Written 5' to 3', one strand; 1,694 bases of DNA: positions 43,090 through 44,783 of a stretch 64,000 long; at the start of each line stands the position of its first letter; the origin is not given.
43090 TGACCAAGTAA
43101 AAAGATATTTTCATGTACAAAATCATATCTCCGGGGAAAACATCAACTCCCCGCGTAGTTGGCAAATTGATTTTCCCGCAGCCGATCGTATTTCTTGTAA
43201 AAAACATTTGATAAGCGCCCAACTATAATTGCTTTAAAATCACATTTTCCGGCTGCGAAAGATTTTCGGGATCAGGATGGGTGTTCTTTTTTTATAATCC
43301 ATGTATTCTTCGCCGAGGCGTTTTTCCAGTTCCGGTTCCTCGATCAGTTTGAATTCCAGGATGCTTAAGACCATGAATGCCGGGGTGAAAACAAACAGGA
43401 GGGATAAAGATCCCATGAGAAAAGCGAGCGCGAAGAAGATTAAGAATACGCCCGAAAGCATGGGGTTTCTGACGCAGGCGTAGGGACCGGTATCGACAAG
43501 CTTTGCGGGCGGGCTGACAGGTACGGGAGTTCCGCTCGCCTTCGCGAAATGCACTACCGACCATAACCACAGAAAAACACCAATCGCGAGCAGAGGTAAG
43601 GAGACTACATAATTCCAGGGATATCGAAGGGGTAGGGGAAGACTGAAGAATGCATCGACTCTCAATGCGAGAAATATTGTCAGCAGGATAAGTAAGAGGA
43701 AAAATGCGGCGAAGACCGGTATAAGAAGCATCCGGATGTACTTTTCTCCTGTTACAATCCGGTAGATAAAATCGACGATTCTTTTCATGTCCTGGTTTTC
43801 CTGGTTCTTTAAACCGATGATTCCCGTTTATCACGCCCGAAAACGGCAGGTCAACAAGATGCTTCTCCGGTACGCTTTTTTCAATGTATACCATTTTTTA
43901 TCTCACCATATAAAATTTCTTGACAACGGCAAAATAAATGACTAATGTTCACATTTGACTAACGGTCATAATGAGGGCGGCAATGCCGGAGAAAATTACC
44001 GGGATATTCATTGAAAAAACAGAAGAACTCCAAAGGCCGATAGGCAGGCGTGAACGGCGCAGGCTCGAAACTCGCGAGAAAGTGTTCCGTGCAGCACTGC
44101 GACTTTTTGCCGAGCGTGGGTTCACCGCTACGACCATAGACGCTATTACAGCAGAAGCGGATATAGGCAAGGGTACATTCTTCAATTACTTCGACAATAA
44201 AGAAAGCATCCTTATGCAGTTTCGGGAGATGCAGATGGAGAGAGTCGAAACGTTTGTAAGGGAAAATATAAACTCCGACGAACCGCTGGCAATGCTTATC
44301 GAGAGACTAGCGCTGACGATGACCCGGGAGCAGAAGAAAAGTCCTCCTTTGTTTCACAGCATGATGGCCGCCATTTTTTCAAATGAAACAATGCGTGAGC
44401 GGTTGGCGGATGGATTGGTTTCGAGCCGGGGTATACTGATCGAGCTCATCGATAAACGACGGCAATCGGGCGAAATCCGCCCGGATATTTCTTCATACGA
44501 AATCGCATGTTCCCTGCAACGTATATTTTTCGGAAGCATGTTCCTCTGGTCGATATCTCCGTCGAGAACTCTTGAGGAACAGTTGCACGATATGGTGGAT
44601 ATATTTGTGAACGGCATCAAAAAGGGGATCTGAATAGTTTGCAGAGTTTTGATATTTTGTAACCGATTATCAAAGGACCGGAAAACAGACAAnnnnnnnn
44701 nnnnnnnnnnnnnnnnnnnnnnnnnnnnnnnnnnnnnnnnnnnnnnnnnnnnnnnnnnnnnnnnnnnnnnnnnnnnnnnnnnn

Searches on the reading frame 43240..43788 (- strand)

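Call 34: search_protein_families(library=pfam, proteins=[window:43240-43788:-], max_evalue=0.00001)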
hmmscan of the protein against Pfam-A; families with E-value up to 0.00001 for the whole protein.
window:43240-43788:- (182 aa): 1 family
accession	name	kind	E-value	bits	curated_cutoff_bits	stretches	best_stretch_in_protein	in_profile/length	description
PF04191.18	PEMT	-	3.4e-11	43.9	25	1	58-160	1-104/105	Phospholipid methyltransferase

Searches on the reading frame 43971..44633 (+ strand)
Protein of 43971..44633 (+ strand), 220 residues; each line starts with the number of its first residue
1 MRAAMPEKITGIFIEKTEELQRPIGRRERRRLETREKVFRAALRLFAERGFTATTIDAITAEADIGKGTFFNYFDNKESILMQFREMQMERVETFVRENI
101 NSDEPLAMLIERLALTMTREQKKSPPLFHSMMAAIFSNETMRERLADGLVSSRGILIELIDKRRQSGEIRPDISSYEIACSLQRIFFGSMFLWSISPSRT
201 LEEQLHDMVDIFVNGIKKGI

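Call 36: search_protein_families(library=pfam, proteins=[window:43971-44633:+], max_evalue=0.00001)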
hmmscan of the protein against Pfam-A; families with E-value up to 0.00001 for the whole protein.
window:43971-44633:+ (220 aa): 1 family
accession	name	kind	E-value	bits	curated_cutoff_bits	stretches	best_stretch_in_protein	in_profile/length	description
PF00440.29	TetR_N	-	1e-14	54.4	24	1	40-81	3-44/47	Bacterial regulatory proteins, tetR family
